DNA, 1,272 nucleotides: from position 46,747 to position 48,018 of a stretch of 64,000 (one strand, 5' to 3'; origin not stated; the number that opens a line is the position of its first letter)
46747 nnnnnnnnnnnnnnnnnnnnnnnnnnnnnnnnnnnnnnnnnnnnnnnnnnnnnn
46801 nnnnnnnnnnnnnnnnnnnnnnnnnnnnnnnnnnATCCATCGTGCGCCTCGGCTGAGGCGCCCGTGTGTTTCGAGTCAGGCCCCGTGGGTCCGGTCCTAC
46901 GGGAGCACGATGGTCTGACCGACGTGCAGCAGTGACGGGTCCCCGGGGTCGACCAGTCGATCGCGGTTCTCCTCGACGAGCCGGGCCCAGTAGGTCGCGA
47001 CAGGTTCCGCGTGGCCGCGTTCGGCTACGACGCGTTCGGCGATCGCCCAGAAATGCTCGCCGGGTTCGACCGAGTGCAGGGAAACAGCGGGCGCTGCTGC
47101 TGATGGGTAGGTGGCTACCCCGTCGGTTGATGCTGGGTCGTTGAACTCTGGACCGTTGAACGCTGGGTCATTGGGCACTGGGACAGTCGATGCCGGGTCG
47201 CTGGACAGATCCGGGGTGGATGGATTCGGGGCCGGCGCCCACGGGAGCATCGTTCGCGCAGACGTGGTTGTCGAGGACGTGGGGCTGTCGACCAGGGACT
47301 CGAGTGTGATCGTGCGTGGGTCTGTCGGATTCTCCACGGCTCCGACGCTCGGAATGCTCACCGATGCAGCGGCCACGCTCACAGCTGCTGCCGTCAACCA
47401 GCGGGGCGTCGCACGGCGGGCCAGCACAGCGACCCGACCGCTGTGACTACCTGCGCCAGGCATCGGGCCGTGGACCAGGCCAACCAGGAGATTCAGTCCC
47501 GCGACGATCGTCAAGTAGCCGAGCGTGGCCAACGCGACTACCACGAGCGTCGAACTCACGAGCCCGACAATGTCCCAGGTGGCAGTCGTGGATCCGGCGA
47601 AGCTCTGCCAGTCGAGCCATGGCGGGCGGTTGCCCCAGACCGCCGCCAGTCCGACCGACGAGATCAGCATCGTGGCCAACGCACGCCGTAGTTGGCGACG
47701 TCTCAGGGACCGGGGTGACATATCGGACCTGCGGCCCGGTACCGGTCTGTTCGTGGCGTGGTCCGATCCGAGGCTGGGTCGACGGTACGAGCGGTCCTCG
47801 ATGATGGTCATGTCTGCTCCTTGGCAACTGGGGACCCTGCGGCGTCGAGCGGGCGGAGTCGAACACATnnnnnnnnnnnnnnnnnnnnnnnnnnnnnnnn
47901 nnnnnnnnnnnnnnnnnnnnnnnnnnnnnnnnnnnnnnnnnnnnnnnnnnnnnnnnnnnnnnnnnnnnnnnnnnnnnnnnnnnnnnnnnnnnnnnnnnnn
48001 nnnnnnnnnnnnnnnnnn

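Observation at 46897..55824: Eleven-gene translationally chained Tad/Flp-type operon, extended by a pseudokinase and a LysM membrane protein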

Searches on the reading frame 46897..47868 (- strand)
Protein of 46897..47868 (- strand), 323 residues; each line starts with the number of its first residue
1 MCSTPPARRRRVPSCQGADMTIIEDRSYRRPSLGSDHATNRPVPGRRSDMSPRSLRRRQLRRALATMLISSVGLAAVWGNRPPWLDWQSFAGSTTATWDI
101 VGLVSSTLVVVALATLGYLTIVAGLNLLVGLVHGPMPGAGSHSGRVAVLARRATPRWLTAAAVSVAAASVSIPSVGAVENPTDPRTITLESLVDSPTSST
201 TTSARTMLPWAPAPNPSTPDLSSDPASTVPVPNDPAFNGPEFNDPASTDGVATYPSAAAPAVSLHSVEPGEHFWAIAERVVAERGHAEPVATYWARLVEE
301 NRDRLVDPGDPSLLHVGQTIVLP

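Call 6: search_protein_families(library=pfam, max_evalue=0.1, proteins=[window:46897-47868:-])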
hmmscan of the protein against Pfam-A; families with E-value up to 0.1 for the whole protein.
window:46897-47868:- (323 aa): 3 families
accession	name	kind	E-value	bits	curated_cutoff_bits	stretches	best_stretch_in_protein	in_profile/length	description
PF01476.26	LysM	-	0.0055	17.1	20.9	1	265-323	1-43/43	LysM domain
PF07264.17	EI24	-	0.0078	16.8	32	1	53-134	12-88/199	Sulfate transporter CysZ/Etoposide-induced protein 2.4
PF07331.16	TctB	-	0.024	15.3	29.1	1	66-170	39-123/137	Tripartite tricarboxylate transporter TctB family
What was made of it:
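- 46897..47811 (-): LYSM, a 304-aa membrane protein. It has a basic N-terminal tail, about 3 hydrophobic segments, a Pro/Ser/Thr-rich linker and a C-terminal LysM-like domain (aa 246-304, 46900-47076). PF01476, 17.1 bits, below the cutoff of 20.9 (call 6).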

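Call 9: find_homologous_proteins(query=window:46897-47811:-)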
Query window:46897-47811:- (304 aa): 15 proteins with E <= 0.001 among 8000 candidates.
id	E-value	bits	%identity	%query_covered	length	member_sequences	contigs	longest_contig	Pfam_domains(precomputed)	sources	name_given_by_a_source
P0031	7.4e-193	657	100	100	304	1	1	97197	-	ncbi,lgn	-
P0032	2.7e-81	291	54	100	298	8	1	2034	-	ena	-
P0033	7.5e-79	283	55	90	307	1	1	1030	-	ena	-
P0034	4.8e-63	231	54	44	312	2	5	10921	-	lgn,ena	-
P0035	2.2e-34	137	39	85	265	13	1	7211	PF01476.27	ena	-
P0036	5.1e-30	123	39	94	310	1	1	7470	-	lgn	-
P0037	7.0e-29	119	36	86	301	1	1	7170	-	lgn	-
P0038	1.2e-27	115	39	87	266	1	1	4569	PF01476.27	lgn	-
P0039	1.0e-26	112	46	57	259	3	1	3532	-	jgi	jgi:hypothetical protein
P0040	6.8e-26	109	37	87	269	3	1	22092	PF01476.27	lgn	-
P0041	2.7e-23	101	38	59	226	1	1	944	PF01476.27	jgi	jgi:hypothetical protein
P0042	7.6e-22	96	69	19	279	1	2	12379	-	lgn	-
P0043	4.7e-9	54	60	19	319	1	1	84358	-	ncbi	-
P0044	1.1e-8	53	53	19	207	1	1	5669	-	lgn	-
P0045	2.4e-7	48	53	19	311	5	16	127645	-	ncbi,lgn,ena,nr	ncbi:MAG: hypothetical protein KDB86_03860 [Actinobacteria bacterium]|nr:hypothetical protein [Actin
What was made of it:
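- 46897..47811 (-): PF01476 is precomputed in 4 of 15 homologues (call 9).
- On LysM domain (PF01476): Four of 15 homologues carry a precomputed PF01476 hit (call 9).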

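Call 21: find_encoding_contigs(protein=P0045, flank=10000, max_places=2)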
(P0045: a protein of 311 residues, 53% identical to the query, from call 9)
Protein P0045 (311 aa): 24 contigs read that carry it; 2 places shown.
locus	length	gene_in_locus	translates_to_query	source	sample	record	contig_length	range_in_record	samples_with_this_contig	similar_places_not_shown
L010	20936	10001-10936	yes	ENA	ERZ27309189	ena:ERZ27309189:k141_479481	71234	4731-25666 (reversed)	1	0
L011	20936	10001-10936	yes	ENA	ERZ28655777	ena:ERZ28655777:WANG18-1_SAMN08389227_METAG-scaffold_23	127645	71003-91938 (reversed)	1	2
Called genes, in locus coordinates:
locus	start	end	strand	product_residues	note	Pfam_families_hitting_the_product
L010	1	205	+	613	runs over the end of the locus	PF00496:SBP_bac_5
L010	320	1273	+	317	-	PF19300:BPD_transp_1_N (weak), PF00528:BPD_transp_1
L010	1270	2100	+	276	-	PF00528:BPD_transp_1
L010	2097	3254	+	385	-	PF00005:ABC_tran, PF13304:AAA_21 (weak), PF08352:oligo_HPY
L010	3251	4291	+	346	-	PF00005:ABC_tran, PF13304:AAA_21 (faint), PF08352:oligo_HPY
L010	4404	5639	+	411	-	PF01895:PhoU (weak), PF02080:TrkA_C, PF01895:PhoU (weak)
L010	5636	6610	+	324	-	PF00296:Bac_luciferase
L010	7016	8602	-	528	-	-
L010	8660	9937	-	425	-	-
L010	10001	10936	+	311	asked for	-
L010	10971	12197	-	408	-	PF00266:Aminotran_5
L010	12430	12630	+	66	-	-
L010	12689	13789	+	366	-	PF01883:FeS_assembly_P, PF00142:Fer4_NifH (faint), PF01656:CbiA, PF02374:ArsA_ATPase (faint), PF09140:MipZ (weak), PF10609:ParA, PF13614:AAA_31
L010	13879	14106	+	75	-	PF11305:DUF3107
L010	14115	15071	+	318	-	PF02374:ArsA_ATPase, PF10609:ParA (weak), PF13614:AAA_31, PF01656:CbiA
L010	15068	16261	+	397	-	PF02374:ArsA_ATPase, PF13614:AAA_31 (weak)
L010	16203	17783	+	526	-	PF12282:GAF_PdtaS, PF07536:HWE_HK, PF07568:HisKA_2, PF13581:HATPase_c_2 (weak), PF02518:HATPase_c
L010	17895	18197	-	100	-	PF02467:Whib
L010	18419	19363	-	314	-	PF00781:DAGK_cat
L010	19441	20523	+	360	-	PF00701:DHDPS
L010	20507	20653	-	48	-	-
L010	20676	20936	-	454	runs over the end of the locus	PF01474:DAHP_synth_2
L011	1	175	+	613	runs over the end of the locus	PF00496:SBP_bac_5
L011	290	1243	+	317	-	PF19300:BPD_transp_1_N (weak), PF00528:BPD_transp_1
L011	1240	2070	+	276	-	PF00528:BPD_transp_1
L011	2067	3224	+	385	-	PF00005:ABC_tran, PF13304:AAA_21 (weak), PF08352:oligo_HPY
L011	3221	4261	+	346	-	PF00005:ABC_tran, PF13304:AAA_21 (faint), PF08352:oligo_HPY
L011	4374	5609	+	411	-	PF01895:PhoU (weak), PF02080:TrkA_C, PF01895:PhoU (weak)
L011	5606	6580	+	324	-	PF00296:Bac_luciferase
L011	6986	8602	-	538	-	-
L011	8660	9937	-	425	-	-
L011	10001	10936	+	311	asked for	-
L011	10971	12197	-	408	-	PF00266:Aminotran_5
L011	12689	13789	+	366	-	PF01883:FeS_assembly_P, PF00142:Fer4_NifH (faint), PF01656:CbiA, PF02374:ArsA_ATPase (faint), PF09140:MipZ (weak), PF10609:ParA, PF13614:AAA_31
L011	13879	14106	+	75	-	PF11305:DUF3107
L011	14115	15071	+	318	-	PF02374:ArsA_ATPase, PF10609:ParA (weak), PF13614:AAA_31, PF01656:CbiA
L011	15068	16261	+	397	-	PF02374:ArsA_ATPase, PF13614:AAA_31 (weak)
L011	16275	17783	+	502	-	PF12282:GAF_PdtaS, PF07536:HWE_HK, PF07568:HisKA_2, PF13581:HATPase_c_2 (weak), PF02518:HATPase_c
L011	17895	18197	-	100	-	PF02467:Whib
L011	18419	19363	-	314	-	PF00781:DAGK_cat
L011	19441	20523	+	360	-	PF00701:DHDPS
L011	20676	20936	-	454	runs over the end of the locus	PF01474:DAHP_synth_2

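Call 22: find_encoding_contigs(protein=P0043, flank=10000, max_places=1)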
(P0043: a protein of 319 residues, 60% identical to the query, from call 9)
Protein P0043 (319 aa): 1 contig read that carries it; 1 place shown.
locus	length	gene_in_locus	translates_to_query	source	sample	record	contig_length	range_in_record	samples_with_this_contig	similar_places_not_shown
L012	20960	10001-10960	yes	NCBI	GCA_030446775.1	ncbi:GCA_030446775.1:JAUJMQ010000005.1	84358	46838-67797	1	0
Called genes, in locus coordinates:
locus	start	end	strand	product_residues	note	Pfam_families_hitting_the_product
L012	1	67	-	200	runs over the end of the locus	-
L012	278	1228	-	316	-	-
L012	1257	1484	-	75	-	PF11272:DUF3072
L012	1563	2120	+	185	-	-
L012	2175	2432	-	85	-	PF12728:HTH_17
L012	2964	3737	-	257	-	-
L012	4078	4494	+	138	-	-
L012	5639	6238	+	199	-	PF00437:T2SSE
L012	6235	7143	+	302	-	-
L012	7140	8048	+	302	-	PF00482:T2SSF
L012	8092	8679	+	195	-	-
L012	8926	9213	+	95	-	-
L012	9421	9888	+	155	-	-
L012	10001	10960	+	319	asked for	-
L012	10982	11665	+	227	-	PF11716:MDMPI_N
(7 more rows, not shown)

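Call 40: search_protein_families(library=pfam, max_evalue=0.01, proteins=[L010:7016-8602:-, L010:8660-9937:-])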
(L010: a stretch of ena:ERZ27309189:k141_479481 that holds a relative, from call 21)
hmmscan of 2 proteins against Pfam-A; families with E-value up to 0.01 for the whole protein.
L010:7016-8602:- (528 aa): 1 family
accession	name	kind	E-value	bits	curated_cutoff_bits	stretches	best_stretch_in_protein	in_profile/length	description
PF07714.23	PK_Tyr_Ser-Thr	-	0.00088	19.1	23.1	1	53-148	45-143/258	Protein tyrosine and serine/threonine kinase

L010:8660-9937:- (425 aa): 0 families

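Call 48: search_solved_structures(query=A2, max_evalue=1, show_alignments=1)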
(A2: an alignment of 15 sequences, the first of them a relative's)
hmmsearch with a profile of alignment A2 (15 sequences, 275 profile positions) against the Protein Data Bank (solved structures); distinct sequences matched with E-value up to 1: 3.
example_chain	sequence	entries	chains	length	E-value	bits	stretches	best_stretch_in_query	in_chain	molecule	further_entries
7r1l_A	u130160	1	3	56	0.14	15.4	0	261-275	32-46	Spore coat assembly protein SafA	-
5k2l_A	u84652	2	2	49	0.15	15.3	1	216-231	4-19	Chitinase, lysozyme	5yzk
5yz6_A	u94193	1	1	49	0.39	13.9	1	216-231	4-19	Chitinase, lysozyme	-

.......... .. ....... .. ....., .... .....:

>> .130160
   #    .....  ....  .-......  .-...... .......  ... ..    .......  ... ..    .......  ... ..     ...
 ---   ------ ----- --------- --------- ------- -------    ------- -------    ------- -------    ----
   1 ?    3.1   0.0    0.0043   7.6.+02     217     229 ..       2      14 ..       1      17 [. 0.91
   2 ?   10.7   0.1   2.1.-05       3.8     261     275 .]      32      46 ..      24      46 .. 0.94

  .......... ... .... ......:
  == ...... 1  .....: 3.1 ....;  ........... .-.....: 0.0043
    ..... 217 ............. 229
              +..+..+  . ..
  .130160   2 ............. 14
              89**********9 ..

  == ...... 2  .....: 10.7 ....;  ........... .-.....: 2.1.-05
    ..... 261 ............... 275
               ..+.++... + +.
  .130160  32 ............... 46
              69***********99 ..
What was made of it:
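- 46897..47811 (-): The two halves of the LysM motif match SafA and chitinase LysM domains (call 48).
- On LysM domain (PF01476): Both halves of the motif align to solved LysM domains at E 0.14 (call 48).
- Checked: LYSM is LysM-like but below the Pfam threshold (17.1 against 20.9 bits; calls 6, 48).
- The profile match to solved LysM domains is not significant on its own (E 0.14; call 48).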

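Call 53: search_protein_families(library=ncbifam, max_evalue=0.01, proteins=[window:46897-47811:-])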
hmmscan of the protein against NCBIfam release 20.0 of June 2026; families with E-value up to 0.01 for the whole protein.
window:46897-47811:- (304 aa): 0 families

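Call 78: find_homologous_proteins(query=A2, max_evalue=0.00001)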
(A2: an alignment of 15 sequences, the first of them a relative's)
Query A2 (15 sequences) (304 aa, profile of the alignment): 13 proteins with E <= 0.00001 among 8000 candidates.
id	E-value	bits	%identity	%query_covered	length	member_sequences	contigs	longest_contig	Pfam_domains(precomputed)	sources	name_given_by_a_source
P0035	2.7e-95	338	39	85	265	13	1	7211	PF01476.27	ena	-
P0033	2.5e-94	334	55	90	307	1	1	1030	-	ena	-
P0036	6.4e-93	330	39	94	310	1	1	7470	-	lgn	-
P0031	1.7e-90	322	100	100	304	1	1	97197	-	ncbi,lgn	-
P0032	4.2e-90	321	54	100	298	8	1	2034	-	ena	-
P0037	4.3e-90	321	36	86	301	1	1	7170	-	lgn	-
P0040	3.0e-84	301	37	87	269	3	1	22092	PF01476.27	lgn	-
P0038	1.2e-83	299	39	87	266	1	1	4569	PF01476.27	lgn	-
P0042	2.6e-80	288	69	19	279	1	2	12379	-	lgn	-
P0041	2.4e-69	252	38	59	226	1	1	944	PF01476.27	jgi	jgi:hypothetical protein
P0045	1.7e-66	243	53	19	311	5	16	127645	-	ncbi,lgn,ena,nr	ncbi:MAG: hypothetical protein KDB86_03860 [Actinobacteria bacterium]|nr:hypothetical protein [Actin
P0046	3.2e-33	134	46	25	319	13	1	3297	-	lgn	-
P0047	2.2e-14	72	39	24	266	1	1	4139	-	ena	-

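Call 93: search_protein_families(library=padloc, max_evalue=0.001, proteins=[window:46897-47811:-])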
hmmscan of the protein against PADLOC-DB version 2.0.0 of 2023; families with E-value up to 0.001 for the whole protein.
window:46897-47811:- (304 aa): 0 families
